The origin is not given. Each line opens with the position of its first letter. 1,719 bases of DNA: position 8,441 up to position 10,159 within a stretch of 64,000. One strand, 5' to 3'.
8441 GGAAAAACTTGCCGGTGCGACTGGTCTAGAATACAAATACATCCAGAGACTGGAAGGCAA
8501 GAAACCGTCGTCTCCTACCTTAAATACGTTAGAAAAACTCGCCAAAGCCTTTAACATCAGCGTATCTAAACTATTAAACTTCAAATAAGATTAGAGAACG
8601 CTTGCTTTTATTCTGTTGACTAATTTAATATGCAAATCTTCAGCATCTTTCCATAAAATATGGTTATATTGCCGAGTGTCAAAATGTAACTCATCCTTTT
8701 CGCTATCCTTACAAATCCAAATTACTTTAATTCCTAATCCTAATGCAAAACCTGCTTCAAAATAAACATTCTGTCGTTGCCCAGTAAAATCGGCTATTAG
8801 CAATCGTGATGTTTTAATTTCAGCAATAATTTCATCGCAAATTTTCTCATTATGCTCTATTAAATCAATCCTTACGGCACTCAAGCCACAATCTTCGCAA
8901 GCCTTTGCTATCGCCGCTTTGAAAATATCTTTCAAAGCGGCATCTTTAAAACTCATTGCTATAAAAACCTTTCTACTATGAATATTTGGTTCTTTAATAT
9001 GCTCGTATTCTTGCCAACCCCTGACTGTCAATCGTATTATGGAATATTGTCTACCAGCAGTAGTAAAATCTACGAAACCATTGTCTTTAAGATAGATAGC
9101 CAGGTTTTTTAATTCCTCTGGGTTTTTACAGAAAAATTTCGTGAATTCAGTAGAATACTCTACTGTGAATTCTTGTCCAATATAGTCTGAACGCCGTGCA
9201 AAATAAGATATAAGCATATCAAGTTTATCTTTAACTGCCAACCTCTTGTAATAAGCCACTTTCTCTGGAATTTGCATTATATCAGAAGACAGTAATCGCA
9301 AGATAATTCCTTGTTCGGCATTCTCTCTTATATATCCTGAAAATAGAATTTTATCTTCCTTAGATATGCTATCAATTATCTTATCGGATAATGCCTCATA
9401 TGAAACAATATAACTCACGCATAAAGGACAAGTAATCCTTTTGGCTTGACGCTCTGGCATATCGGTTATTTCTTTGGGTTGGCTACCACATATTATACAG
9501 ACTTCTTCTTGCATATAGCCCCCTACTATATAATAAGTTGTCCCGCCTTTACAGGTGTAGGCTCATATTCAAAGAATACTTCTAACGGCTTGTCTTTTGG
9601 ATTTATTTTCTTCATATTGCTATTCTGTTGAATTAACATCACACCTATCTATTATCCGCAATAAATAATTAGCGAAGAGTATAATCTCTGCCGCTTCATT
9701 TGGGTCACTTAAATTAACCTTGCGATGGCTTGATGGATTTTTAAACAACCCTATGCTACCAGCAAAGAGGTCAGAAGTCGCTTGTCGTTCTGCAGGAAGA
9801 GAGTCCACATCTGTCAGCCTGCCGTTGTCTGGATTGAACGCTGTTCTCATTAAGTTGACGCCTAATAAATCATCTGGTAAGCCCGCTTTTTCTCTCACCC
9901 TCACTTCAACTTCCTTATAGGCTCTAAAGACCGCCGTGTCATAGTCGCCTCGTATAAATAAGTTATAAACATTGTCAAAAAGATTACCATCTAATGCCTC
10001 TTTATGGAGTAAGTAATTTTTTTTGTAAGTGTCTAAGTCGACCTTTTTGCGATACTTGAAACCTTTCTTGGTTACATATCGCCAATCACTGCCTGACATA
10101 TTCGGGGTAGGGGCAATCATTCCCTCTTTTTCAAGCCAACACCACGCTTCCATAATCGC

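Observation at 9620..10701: HEPN(Ymh-family)/MNT toxin-antitoxin-like pair with an unusually long HEPN protein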

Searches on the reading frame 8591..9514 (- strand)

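Call 3: search_protein_families(library=pfam, proteins=[window:8591-9514:-], max_evalue=0.1)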
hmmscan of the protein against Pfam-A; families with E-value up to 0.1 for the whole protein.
window:8591-9514:- (307 aa): 3 families
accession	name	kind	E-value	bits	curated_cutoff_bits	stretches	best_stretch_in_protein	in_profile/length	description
PF05014.21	Nuc_deoxyrib_tr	-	0.00036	21.1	28.8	1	219-273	46-102/117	Nucleoside 2-deoxyribosyltransferase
PF25208.1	DUF7838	-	0.051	13.9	28.5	0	246-271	14-39/55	Domain of unknown function (DUF7838)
PF10137.14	CAP12-PCTIR_TIR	-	0.064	13.7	24.7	0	246-261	75-91/119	CAP12/Pycsar effector protein, TIR domain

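Call 4: search_protein_families(library=ncbifam, proteins=[window:8591-9514:-], max_evalue=0.1)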
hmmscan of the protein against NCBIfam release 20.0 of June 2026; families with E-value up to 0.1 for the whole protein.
window:8591-9514:- (307 aa): 2 families
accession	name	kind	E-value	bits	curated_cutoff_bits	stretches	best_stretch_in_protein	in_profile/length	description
TIGR02957.1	SigX4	subfamily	0.035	13.3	323.25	1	64-114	25-75/281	RNA polymerase sigma-70 factor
NF007214.0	PRK09636.1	subfamily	0.097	11.8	271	0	68-114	36-82/293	RNA polymerase sigma factor SigJ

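Call 5: search_protein_families(library=padloc, proteins=[window:8591-9514:-], max_evalue=0.1)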
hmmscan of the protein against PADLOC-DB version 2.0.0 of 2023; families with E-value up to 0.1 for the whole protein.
window:8591-9514:- (307 aa): 1 family
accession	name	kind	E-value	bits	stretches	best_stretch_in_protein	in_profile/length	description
PDLC00733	Effector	-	2.4e-11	41.1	1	195-293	260-359/388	TIR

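Call 85: search_protein_families(library=phrogs, proteins=[window:8591-9514:-], max_evalue=0.001)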
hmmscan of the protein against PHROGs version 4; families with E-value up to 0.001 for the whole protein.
window:8591-9514:- (307 aa): 4 families
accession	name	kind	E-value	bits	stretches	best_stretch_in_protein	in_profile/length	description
phrog_16139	-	unknown function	1.9e-49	169.5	1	122-307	135-323/323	-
phrog_3634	-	unknown function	6.7e-16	59.6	1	196-293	25-119/237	-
phrog_26406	-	unknown function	8.2e-11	42.5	1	179-306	203-335/343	-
phrog_10872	-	unknown function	9.3e-06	26.1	1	193-302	41-148/306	-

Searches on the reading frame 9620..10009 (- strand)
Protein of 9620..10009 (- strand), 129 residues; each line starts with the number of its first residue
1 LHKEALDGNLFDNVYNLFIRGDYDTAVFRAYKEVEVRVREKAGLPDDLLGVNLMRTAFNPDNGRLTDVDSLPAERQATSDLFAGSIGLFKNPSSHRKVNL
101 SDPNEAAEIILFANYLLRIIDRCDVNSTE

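Call 59: predict_structure(alignment_id=A5)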
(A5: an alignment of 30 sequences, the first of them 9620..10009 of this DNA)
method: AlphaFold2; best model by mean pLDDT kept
length: 129 residues; sequences in the alignment: 30
mean_pLDDT: 92.2   pTM: 0.87
mean pLDDT of the five models: 92.2, 92.2, 91.1, 91.0, 91.0
residues with pLDDT >= 90: 106; 70-90: 18; 50-70: 4; < 50: 1
segments of 3 or more residues with pLDDT < 50: none
pLDDT, mean of each block of 10 residues (from residue 1): 84 94 95 97 96 97 95 97 94 78 94 97 79
secondary structure, 60 per line:
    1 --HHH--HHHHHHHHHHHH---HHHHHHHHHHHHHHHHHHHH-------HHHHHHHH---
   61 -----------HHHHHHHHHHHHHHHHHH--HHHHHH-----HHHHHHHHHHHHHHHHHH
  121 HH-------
elements in order: H8-19 H23-42 H50-57 H72-89 H92-97 H103-122

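Call 64: fold_search(model_id=the predicted structure, library=pdb)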
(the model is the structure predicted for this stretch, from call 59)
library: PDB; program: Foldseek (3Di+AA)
matches with E <= 10: 20; with E <= 0.001: 0
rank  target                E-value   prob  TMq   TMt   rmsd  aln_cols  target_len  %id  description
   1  5fsh_A                7.9e-01  0.15  0.30  0.12  13.5       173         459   16  Crystal structure of Thermus thermophilus Csm6 (released 2016-01-27)
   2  9bj7_L                2.2e+00  0.09  0.30  0.26  11.8       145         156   11  Crystal structure of the N-terminal truncated AbiV (residues 24-201) (released 2025-08-13)
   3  6pbz_C                3.7e+00  0.04  0.20  0.08  17.0       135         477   15  Crystal structure of Escherichia coli GppA (released 2019-11-20)
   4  2b0h_MODEL_1_A        4.6e+00  0.06  0.29  0.27  13.7       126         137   17  Solution structure of VBS3 fragment of talin (released 2006-01-17)
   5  3nc3_A                4.6e+00  0.02  0.18  0.08  14.9       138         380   12  CYP134A1 structure with a closed substrate binding loop (released 2010-08-11)
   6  8f6k_B                5.1e+00  0.02  0.20  0.12  11.6       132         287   13  Cryo-EM structure of a Zinc-loaded H263A/D287A mutant of the YiiP-Fab complex (released 2023-02-08)
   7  9soi_B                5.4e+00  0.03  0.21  0.22  12.2       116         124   15  CTLH-CRA domains of Maea-Twa1 mutant (A125G, Q126R, T127del, Q128E, A130Q, M143L, E144Q, L147F, A148S, F152Y and F160V (released 2026-02-18)
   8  4g12_A                6.7e+00  0.03  0.27  0.20  11.5       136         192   15  Crystal structure of putative TetR family transcriptional regulator, Fad35R, from Mycobacterium tuberculosis (released 2013-07-10)
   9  4v1n_M                6.7e+00  0.02  0.22  0.11  17.5       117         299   12  Architecture of the RNA polymerase II-Mediator core transcription initiation complex (released 2015-02-04)
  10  8j7x_A                6.7e+00  0.02  0.20  0.12  14.8       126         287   14  Cryo-EM structure of hZnT7DeltaHis-loop-Fab complex in zinc-unbound state, determined in outward-facing conformation (released 2023-09-20)
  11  8fx9                  6.7e+00  0.01  0.17  0.14  14.3       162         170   15  Crystal strucutre of Mycobacterium tuberculosis Mycothiol-S-transferase enzyme (released 2023-04-05)
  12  3iqt                  7.1e+00  0.02  0.22  0.23  14.9       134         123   13  Structure of the HPT domain of Sensor protein barA from Escherichia coli CFT073. (released 2009-09-22)
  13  1ezf_C                7.1e+00  0.02  0.21  0.11  11.7       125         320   14  CRYSTAL STRUCTURE OF HUMAN SQUALENE SYNTHASE (released 2000-10-18)
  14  9bj5_D                7.5e+00  0.07  0.36  0.32  11.2       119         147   16  Crystal structure of the HEPN family member AbiV (P212121 space group) (released 2025-08-13)
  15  6tz4_02               7.9e+00  0.02  0.18  0.14  13.2       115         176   10  CryoEM reconstruction of membrane-bound ESCRT-III filament composed of CHMP1B+IST1 (right-handed) (released 2020-04-08)
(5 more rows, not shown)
